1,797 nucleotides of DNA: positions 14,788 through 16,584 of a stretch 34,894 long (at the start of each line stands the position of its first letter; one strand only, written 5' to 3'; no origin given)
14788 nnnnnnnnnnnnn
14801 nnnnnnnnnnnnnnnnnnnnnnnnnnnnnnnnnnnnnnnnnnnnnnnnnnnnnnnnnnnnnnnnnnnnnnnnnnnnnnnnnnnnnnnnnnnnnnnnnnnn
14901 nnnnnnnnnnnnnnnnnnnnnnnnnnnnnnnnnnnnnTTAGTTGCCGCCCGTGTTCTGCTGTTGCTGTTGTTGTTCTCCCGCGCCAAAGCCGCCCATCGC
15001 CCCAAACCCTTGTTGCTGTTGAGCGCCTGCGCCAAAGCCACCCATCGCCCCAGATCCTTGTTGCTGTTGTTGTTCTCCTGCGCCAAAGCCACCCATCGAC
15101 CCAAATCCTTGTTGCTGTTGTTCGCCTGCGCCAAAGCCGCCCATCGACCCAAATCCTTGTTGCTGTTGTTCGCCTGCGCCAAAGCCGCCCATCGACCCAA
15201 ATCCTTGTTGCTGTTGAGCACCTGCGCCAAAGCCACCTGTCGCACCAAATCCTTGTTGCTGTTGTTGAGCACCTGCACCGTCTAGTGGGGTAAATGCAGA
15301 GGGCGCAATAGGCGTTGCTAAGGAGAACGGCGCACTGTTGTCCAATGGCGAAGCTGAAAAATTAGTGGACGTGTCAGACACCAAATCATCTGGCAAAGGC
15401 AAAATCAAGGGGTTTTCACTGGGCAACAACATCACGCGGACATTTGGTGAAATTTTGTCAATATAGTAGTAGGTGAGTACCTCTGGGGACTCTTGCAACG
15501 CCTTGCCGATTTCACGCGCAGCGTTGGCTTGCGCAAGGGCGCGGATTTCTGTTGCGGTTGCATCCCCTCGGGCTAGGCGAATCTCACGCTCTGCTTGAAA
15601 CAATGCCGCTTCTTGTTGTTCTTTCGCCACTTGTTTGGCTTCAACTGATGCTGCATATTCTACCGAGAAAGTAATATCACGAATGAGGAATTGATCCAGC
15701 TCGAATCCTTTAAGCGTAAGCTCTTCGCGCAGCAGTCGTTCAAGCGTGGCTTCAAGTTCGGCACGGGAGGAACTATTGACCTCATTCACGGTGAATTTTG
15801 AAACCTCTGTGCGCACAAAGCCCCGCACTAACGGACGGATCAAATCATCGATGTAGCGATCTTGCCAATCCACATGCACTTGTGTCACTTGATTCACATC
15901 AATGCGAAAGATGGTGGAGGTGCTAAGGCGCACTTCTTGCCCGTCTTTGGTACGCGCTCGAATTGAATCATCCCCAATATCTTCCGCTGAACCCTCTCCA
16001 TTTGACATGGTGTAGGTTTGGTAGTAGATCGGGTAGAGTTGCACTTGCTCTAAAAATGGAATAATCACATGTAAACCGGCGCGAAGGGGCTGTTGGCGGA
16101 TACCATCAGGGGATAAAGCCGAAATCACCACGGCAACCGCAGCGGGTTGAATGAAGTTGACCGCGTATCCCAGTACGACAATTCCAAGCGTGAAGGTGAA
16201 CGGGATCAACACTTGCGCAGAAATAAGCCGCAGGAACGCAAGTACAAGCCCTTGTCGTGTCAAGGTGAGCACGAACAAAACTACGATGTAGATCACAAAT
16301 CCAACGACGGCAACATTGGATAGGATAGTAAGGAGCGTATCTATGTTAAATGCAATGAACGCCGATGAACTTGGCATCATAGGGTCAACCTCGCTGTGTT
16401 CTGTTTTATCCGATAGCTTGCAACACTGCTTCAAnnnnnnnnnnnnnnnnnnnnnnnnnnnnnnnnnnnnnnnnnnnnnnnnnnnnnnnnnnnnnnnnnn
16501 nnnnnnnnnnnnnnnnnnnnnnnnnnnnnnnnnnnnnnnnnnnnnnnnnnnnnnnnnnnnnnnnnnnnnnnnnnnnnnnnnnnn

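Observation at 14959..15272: Near-perfect 48-bp tandem repeat array encoding a (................)7 tail on the SPFH protein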

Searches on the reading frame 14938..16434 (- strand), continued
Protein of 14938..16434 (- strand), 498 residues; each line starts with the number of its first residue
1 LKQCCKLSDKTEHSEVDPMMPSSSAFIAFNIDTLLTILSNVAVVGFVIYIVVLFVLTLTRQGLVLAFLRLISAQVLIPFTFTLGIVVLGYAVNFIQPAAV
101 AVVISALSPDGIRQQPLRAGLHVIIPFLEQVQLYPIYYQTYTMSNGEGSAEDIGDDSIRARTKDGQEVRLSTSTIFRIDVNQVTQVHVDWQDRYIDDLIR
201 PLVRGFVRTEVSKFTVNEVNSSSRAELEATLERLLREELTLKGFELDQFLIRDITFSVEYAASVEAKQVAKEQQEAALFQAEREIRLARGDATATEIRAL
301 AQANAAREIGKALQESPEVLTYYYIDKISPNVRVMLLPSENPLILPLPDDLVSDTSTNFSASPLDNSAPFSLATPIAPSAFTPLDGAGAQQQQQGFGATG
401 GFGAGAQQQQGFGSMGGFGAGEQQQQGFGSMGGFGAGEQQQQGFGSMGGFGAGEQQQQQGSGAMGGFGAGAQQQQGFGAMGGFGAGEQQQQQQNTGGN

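Call 47: find_encoding_contigs(protein=P0009, flank=5000, max_places=2)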
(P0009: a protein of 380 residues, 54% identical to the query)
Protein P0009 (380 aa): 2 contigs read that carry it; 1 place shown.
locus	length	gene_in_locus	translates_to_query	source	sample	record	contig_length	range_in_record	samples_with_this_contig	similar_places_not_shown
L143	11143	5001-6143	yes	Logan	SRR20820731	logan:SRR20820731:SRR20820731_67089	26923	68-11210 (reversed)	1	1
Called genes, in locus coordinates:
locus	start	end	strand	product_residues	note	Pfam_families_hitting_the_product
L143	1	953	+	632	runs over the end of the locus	PF12849:PBP_like_2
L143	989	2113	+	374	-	PF13531:SBP_bac_11 (weak), PF01547:SBP_bac_1, PF13416:SBP_bac_8, PF13343:SBP_bac_6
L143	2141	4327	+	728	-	PF00005:ABC_tran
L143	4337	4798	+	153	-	-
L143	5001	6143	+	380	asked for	PF01145:Band_7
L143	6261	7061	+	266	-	-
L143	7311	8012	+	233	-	PF13489:Methyltransf_23, PF13847:Methyltransf_31, PF08241:Methyltransf_11, PF08242:Methyltransf_12, PF13649:Methyltransf_25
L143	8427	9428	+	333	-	PF03320:FBPase_glpX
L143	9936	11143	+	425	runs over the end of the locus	?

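Call 48: find_encoding_contigs(protein=P0034, flank=5000, max_places=2)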
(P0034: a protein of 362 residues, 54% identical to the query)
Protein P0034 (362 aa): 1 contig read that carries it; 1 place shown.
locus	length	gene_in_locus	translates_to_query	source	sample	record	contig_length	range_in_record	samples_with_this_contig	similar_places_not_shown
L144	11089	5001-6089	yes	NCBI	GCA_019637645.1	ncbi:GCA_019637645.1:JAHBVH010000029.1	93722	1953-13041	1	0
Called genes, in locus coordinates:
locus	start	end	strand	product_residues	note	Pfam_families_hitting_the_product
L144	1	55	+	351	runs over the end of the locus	PF01073:3Beta_HSD, PF01370:Epimerase, PF02719:Polysacc_synt_2, PF04321:RmlD_sub_bind (weak), PF07993:NAD_binding_4 (weak), PF16363:GDP_Man_Dehyd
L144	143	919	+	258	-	PF00483:NTP_transferase, PF12804:NTP_transf_3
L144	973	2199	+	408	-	PF00201:UDPGT, PF04101:Glyco_tran_28_C, PF06722:EryCIII-like_C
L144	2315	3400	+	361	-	PF01073:3Beta_HSD, PF01370:Epimerase, PF02719:Polysacc_synt_2, PF04321:RmlD_sub_bind, PF16363:GDP_Man_Dehyd, PF07993:NAD_binding_4, PF01370:Epimerase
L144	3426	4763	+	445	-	PF00083:Sugar_tr, PF07690:MFS_1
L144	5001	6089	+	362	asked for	PF01145:Band_7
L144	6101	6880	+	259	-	-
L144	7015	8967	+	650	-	PF00805:Pentapeptide, PF13599:Pentapeptide_4, PF13576:Pentapeptide_3, PF00805:Pentapeptide, PF13599:Pentapeptide_4, PF13599:Pentapeptide_4, PF00805:Pentapeptide, PF12849:PBP_like_2, +2 more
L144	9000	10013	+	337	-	-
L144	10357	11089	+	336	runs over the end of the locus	-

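Call 49: find_encoding_contigs(protein=P0024, flank=5000, max_places=2)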
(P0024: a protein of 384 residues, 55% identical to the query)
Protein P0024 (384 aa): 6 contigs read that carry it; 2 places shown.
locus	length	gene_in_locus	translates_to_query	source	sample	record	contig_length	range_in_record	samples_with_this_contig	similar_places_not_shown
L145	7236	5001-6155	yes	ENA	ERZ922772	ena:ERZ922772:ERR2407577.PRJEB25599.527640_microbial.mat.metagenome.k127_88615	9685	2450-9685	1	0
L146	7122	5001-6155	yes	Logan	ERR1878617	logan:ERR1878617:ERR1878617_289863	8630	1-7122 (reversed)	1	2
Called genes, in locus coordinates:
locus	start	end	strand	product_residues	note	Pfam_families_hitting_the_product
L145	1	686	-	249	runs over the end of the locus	-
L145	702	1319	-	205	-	-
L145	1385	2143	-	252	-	-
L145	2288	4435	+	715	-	PF00005:ABC_tran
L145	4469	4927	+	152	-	-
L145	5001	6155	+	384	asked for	PF01145:Band_7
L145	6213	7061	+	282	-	-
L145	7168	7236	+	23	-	?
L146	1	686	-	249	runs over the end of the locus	-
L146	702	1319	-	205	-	-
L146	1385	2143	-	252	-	-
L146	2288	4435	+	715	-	PF00005:ABC_tran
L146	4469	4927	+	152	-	-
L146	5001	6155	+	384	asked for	PF01145:Band_7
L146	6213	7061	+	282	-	-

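Call 79: search_protein_representatives(protein=window:14938-16380:-)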
Query: 480 residues. Proteins with E-value up to 0.001 (for the whole library): 2330; up to 1e-10: 618; up to 1e-30: 93. The best 150 are listed.
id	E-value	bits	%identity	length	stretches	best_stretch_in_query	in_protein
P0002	2.4e-213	725.3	78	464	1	3-472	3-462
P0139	1.6e-94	333.7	47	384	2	13-285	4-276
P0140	6.3e-90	318.6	60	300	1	82-352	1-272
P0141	2.4e-82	293.5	47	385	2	12-293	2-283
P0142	6.1e-82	292.2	49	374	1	11-347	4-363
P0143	1.2e-81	291.3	48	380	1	11-332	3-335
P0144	2.4e-75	270.5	46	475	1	20-352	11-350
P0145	3.0e-74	266.9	45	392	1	11-333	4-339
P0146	5.0e-73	262.9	44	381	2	13-284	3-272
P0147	9.2e-71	255.4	40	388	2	12-294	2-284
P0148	1.2e-68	248.5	42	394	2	14-290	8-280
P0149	2.7e-68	247.3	41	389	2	23-292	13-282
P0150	2.5e-67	244.1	43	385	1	12-341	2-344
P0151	1.1e-66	242.0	48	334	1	14-278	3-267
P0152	2.4e-65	237.6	43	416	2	19-290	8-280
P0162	2.3e-60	221.1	40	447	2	26-287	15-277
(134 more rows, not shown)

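Call 81: search_protein_families(library=pfam, proteins=[P0144, P0162, P0152], max_evalue=0.001)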
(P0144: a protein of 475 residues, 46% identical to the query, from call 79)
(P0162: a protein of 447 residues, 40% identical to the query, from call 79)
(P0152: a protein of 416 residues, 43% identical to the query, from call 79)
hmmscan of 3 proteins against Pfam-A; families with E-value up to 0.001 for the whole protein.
P0144 (475 aa): 2 families
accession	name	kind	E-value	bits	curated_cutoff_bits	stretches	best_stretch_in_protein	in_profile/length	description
PF01145.31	Band_7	-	2.4e-36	125.8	23.6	1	67-256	3-175/176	SPFH domain / Band 7 family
PF02643.20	DUF192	-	6.1e-25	87.6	27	1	364-463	2-93/96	Uncharacterized ACR, COG1430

P0162 (447 aa): 1 family
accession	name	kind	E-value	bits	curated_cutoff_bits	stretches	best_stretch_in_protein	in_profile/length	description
PF01145.31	Band_7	-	3.2e-31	109.2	23.6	1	67-255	3-174/176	SPFH domain / Band 7 family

P0152 (416 aa): 1 family
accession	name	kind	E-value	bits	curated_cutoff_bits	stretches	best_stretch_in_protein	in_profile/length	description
PF01145.31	Band_7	-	1e-24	88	23.6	1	67-255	3-174/176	SPFH domain / Band 7 family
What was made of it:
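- Attachment point: another family member carries a folded DUF192 domain at the same C-terminal position (call 81).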

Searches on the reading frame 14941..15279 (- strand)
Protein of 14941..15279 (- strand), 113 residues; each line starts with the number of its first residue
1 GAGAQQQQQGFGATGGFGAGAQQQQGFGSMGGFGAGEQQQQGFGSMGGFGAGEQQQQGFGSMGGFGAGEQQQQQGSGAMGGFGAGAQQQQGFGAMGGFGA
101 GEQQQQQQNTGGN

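Call 26: find_homologous_proteins(query=window:14941-15279:-, max_evalue=0.001)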
Query seq(113 aa): 7306 candidates shared short words with the query, none scored E <= 0.001.
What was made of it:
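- Tried and rejected: A protein search with the tail alone found 7306 word-sharing candidates, but none scored E <= 0.001 (call 26).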
